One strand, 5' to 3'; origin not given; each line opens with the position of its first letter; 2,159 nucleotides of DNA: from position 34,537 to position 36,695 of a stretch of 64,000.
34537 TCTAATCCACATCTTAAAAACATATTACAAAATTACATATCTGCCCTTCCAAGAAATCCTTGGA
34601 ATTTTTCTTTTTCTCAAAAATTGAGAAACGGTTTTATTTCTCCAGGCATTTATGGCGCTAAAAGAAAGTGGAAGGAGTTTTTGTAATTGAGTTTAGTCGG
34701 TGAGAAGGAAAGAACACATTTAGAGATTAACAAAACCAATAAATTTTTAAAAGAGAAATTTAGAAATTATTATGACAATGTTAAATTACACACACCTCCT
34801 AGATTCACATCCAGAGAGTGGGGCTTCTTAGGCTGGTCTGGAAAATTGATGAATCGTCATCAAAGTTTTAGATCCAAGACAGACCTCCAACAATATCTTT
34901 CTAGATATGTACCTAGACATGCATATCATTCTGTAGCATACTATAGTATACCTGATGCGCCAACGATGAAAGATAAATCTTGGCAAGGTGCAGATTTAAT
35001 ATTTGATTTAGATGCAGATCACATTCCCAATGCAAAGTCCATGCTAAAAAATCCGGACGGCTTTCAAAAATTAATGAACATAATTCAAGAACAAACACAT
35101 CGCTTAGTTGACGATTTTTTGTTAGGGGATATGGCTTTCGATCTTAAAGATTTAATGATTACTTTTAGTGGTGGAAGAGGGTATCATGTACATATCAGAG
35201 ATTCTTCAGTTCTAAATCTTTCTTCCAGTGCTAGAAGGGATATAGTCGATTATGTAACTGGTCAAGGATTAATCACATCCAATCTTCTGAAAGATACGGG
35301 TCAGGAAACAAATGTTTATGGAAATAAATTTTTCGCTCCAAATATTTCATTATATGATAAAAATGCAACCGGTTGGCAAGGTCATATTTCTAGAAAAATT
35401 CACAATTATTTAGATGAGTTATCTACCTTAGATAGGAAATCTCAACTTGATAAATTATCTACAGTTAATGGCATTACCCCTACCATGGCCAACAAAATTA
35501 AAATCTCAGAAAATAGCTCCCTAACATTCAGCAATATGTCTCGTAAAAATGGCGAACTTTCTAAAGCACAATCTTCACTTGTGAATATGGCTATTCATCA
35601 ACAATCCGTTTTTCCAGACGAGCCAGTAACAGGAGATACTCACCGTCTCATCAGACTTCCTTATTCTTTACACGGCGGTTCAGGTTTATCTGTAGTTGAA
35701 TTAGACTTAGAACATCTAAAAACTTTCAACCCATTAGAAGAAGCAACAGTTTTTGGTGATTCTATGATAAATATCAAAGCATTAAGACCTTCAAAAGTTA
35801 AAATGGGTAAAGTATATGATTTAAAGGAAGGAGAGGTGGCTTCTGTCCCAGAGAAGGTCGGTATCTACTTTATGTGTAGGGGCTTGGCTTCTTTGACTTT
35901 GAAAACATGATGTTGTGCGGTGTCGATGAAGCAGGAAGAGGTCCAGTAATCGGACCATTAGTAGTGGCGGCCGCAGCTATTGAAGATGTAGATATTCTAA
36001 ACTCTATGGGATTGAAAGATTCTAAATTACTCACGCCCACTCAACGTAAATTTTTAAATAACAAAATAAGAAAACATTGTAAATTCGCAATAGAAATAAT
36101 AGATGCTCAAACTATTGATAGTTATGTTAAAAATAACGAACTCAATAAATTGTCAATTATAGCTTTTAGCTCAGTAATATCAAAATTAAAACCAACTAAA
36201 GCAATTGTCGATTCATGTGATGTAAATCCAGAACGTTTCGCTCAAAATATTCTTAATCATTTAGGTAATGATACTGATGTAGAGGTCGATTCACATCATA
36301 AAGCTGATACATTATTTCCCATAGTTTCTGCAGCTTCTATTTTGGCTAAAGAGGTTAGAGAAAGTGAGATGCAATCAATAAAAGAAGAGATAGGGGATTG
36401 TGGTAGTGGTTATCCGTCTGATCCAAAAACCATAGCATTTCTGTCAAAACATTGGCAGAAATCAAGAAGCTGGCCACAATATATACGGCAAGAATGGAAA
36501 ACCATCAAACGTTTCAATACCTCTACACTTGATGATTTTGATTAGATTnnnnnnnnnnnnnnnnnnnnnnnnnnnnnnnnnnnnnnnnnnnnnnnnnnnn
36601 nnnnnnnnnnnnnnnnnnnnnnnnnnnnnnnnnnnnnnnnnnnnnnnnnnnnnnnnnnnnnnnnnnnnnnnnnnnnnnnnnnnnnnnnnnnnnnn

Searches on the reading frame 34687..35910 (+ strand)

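Call 51: search_protein_families(library=pfam, proteins=[window:34687-35910:+], max_evalue=0.0001)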
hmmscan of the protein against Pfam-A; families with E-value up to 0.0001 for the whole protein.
window:34687-35910:+ (407 aa): 1 family
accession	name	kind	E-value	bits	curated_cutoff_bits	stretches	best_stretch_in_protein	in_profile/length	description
PF01896.25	DNA_primase_S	-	6.8e-20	72.5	26.8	1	106-340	1-162/163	DNA primase small subunit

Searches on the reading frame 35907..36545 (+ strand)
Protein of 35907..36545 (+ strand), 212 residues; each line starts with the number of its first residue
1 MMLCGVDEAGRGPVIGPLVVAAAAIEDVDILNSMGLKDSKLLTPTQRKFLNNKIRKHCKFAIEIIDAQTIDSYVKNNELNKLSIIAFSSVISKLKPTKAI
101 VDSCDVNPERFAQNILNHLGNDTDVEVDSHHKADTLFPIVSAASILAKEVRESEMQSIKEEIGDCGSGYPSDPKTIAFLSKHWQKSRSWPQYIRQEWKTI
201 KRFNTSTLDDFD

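Call 51: search_protein_families(library=pfam, proteins=[window:35907-36545:+], max_evalue=0.0001)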
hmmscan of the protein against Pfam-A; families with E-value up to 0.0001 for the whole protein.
window:35907-36545:+ (212 aa): 1 family
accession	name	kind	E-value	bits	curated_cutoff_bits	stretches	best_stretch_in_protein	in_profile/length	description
PF01351.25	RNase_HII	-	8.5e-44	150.3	25.8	1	4-199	1-198/199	Ribonuclease HII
